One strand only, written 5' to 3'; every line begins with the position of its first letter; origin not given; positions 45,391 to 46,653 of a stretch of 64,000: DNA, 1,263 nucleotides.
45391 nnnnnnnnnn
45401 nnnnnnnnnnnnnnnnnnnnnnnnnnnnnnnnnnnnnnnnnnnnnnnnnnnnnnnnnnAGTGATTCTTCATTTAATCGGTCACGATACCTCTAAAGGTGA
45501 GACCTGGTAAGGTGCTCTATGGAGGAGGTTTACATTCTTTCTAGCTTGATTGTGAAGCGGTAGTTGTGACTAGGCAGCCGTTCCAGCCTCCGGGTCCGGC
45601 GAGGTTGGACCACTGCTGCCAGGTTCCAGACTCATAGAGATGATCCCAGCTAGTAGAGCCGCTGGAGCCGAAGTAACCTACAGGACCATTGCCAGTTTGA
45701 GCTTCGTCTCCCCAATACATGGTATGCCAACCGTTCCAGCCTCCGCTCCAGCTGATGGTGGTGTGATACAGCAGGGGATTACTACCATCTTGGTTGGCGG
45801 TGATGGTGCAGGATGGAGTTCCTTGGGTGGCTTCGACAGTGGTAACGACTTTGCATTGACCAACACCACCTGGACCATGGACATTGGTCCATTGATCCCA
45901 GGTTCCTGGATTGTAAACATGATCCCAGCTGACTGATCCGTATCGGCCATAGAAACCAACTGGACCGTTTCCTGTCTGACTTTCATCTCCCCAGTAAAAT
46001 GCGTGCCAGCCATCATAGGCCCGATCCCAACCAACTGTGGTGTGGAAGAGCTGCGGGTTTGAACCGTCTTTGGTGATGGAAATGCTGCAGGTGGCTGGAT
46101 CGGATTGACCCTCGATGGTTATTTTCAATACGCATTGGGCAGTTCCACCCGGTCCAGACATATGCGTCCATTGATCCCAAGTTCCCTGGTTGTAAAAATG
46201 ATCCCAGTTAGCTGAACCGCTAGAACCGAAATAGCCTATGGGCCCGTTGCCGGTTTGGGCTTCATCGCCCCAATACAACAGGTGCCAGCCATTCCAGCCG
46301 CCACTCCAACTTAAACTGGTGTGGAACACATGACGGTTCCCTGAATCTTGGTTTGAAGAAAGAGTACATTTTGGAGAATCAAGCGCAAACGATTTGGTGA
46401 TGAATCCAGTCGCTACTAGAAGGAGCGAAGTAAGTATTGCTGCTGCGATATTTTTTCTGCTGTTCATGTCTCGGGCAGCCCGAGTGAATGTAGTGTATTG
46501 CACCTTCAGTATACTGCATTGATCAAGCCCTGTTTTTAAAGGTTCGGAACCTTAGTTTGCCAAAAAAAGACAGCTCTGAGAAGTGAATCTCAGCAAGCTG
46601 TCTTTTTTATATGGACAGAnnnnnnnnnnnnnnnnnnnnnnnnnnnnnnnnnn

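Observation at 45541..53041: GC-rich block of PKD-like repeat surface proteins (possible foreign island)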

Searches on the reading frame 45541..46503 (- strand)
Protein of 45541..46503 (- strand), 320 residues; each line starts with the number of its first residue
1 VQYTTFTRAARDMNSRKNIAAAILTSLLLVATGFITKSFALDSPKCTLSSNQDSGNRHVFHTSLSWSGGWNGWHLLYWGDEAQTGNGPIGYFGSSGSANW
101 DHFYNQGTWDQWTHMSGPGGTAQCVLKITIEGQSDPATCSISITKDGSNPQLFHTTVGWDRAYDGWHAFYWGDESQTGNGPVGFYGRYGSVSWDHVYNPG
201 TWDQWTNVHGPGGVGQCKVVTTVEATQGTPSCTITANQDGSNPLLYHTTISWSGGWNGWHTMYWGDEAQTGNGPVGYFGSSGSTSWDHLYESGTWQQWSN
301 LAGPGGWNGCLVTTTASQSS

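Call 7: search_protein_families(library=pfam, proteins=[window:45541-46503:-], max_evalue=1)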
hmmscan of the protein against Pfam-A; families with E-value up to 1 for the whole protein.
window:45541-46503:- (320 aa): 0 families

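Call 104: search_protein_families(library=phrogs, proteins=[window:45541-46467:-], max_evalue=0.001)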
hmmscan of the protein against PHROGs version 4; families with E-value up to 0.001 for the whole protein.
window:45541-46467:- (308 aa): 0 families

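Call 105: search_protein_families(library=ncbifam, proteins=[window:45541-46467:-], max_evalue=0.001)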
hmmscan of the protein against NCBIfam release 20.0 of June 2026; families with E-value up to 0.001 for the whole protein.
window:45541-46467:- (308 aa): 0 families
